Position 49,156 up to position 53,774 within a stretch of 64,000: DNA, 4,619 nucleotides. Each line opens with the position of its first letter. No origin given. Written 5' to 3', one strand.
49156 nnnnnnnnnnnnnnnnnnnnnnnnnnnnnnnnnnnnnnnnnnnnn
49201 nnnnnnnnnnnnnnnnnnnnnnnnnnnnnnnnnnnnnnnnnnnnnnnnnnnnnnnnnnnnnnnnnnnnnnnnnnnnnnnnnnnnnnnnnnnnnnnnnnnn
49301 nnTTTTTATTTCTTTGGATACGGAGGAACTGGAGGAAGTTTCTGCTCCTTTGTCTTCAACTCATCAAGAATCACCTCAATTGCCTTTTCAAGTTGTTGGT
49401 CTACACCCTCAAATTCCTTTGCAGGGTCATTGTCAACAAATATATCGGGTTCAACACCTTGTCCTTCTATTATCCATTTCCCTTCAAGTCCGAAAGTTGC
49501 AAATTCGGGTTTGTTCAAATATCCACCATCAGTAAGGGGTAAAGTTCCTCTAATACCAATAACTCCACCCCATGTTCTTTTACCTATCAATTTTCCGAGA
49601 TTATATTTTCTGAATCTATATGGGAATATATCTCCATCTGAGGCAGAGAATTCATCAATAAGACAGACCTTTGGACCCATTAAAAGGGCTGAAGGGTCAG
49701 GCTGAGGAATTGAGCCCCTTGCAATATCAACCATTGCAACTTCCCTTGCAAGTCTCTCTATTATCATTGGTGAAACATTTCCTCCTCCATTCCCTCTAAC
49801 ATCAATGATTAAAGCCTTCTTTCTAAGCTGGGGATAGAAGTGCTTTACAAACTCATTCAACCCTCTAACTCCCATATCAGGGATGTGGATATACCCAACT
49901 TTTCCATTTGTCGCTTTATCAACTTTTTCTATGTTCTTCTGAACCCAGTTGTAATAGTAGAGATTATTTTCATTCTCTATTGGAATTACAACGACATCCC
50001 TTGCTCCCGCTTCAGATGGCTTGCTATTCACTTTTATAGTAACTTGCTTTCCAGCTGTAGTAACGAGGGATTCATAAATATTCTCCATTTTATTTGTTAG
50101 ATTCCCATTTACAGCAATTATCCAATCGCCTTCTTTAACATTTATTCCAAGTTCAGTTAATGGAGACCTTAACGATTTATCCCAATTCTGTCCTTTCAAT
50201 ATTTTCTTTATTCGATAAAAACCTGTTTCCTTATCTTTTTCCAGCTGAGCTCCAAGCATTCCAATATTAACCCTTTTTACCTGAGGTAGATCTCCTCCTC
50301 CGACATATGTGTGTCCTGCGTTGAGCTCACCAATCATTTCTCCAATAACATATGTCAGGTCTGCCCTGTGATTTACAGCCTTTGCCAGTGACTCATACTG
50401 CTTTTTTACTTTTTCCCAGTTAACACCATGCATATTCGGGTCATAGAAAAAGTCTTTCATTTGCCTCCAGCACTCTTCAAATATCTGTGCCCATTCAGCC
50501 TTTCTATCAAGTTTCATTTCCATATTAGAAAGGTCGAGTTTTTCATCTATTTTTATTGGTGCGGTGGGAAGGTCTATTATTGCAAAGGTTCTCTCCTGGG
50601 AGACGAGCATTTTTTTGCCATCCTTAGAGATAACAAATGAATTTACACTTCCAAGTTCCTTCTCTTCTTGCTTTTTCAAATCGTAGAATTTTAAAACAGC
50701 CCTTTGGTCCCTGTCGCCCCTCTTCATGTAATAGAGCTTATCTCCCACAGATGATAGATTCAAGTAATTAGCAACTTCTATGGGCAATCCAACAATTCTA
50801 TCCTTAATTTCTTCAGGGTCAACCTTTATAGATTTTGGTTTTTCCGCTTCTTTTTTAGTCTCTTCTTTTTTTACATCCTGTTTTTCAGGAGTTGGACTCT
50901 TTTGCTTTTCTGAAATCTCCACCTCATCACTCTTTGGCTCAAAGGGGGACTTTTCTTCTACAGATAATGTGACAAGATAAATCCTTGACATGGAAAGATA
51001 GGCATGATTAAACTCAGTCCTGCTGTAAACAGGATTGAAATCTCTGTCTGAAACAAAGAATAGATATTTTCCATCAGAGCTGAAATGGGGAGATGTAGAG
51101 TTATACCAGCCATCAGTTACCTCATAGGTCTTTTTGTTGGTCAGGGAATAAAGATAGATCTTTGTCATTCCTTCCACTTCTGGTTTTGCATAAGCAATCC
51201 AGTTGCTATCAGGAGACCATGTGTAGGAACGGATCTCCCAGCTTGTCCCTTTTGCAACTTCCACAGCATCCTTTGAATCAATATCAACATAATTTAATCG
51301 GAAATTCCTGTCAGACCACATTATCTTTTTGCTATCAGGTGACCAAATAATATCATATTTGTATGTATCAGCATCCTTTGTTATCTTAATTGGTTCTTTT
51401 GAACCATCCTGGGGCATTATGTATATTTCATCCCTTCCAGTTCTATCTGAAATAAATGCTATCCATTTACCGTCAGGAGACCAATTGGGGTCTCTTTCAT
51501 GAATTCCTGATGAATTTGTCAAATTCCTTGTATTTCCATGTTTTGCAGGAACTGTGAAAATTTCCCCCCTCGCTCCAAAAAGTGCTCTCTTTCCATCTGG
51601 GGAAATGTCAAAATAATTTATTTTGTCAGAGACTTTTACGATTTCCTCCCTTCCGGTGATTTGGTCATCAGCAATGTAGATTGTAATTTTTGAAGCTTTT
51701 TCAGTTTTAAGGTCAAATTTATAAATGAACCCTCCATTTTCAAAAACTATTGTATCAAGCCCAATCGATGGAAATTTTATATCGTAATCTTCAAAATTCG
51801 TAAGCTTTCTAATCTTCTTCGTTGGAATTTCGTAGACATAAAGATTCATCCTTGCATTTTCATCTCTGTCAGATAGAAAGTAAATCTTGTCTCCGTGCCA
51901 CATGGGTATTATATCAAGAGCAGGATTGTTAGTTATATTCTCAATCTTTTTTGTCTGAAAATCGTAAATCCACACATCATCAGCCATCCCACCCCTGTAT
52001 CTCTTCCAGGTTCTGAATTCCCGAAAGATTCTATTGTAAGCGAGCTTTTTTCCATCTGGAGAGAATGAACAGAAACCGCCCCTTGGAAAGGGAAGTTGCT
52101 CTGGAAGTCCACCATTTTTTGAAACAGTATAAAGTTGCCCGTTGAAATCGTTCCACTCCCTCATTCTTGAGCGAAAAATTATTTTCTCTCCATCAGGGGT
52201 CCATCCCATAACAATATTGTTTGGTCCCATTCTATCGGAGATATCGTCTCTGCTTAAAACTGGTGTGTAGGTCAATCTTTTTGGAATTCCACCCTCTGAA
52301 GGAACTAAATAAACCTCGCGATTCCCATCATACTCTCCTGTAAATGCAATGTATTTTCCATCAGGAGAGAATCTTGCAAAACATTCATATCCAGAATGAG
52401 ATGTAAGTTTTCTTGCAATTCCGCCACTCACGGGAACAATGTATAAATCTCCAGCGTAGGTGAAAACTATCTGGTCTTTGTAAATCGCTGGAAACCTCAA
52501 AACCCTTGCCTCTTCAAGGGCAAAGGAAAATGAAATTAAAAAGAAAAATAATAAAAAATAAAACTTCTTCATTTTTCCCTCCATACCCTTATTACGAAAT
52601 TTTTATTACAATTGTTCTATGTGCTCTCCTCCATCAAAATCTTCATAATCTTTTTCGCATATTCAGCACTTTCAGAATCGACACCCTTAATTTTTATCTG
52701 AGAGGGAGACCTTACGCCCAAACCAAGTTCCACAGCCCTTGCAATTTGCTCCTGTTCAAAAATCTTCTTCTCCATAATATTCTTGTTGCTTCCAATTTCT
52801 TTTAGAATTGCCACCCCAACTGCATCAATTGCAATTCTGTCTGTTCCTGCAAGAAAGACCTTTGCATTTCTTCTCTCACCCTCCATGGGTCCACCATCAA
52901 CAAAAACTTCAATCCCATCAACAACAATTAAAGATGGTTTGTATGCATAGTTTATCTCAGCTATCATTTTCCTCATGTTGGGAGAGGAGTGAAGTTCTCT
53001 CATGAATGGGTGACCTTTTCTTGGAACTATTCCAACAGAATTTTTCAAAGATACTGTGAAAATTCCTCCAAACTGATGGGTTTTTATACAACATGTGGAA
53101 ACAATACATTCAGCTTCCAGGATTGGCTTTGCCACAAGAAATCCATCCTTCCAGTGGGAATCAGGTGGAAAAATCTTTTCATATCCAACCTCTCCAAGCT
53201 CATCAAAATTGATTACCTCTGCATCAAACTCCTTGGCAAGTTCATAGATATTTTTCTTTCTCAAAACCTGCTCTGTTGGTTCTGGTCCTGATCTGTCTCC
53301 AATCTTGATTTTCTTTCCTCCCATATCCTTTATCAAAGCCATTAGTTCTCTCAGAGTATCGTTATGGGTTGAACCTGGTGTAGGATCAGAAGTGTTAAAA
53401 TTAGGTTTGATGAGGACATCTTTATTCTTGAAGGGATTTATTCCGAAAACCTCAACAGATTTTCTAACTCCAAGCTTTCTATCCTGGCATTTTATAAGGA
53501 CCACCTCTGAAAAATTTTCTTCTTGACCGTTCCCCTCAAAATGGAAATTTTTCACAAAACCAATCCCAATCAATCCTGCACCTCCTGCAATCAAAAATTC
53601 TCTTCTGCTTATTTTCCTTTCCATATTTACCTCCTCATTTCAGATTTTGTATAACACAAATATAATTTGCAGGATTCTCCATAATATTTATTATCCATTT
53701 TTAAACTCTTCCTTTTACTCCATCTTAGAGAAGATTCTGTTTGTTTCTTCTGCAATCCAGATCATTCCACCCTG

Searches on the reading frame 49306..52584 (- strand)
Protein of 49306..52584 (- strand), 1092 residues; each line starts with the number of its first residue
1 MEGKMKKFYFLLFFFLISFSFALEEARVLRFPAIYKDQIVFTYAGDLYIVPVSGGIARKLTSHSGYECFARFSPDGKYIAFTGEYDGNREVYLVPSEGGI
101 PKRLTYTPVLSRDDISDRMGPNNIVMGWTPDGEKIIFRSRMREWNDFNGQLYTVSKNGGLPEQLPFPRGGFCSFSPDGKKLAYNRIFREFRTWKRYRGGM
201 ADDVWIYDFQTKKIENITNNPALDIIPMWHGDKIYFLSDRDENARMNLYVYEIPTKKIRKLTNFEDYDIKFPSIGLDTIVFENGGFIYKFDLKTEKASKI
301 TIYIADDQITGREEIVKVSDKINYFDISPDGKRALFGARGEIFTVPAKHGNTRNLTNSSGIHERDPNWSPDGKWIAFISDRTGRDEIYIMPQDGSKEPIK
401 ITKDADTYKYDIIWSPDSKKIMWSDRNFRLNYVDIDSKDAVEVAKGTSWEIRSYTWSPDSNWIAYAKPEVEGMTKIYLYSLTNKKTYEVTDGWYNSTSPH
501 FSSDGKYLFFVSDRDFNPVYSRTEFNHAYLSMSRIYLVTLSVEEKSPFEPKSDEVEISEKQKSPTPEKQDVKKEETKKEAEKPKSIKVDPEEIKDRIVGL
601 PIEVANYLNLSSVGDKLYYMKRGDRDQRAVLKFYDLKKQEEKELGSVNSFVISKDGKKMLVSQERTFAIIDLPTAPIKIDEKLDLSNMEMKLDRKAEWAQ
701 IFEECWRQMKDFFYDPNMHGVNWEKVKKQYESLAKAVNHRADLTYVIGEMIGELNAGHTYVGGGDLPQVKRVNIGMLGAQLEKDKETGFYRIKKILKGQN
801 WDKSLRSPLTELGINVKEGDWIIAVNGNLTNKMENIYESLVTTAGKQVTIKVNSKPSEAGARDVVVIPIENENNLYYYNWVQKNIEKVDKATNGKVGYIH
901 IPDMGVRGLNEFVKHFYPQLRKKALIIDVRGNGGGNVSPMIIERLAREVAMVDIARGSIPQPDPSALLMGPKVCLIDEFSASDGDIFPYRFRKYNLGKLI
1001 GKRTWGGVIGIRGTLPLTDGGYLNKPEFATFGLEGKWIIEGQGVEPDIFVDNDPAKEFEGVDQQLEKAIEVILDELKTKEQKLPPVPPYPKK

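Call 56: search_protein_families(library=pfam, proteins=[window:49306-52584:-], max_evalue=0.00001)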
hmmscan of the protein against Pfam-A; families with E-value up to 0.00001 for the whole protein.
window:49306-52584:- (1092 aa): 8 families
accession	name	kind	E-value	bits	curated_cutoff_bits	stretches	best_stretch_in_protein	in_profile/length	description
PF07676.18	PD40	-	3e-39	132.6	20.9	1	353-389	2-38/38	WD40-like Beta Propeller Repeat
PF03572.23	Peptidase_S41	-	2.4e-26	92.7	24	1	895-1048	1-163/165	Peptidase family S41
PF14685.13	PDZ_Tricorn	-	2.4e-24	85.6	25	1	775-866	1-88/88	Tricorn protease PDZ domain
PF14684.11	Tricorn_C1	-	1.1e-23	83.4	24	1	695-752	2-59/59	Tricorn protease C1 domain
PF00930.27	DPPIV_N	-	1.5e-16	60.5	22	0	192-263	13-80/354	Dipeptidyl peptidase IV (DPP IV) N-terminal region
PF25174.1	Beta-prop_THOC3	-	1e-08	34.9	305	0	408-511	90-189/272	THOC3 beta-propeller domain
PF23414.1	Beta-prop_EML_2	-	6.9e-07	29.3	90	0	316-444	36-162/266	Echinoderm microtubule-associated protein second beta-propeller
PF00400.38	WD40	-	5.2e-06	27.2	27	0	58-87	5-33/39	WD domain, G-beta repeat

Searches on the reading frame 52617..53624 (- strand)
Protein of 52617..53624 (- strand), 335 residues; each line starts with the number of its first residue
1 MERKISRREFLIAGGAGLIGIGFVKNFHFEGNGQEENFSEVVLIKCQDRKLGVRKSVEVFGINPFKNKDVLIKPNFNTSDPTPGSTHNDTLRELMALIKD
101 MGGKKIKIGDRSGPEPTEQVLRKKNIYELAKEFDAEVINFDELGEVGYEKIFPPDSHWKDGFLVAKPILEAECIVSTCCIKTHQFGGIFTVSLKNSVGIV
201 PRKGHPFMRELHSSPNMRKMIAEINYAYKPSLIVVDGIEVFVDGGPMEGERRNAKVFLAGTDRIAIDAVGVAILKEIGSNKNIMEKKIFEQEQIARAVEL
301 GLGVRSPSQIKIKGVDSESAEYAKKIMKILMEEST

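Call 56: search_protein_families(library=pfam, proteins=[window:52617-53624:-], max_evalue=0.00001)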
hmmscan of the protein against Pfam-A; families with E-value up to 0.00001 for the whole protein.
window:52617-53624:- (335 aa): 1 family
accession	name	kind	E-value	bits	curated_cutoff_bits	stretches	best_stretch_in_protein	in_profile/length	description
PF04015.17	DUF362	-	3.4e-44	151.7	24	1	70-271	1-199/200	Domain of unknown function (DUF362)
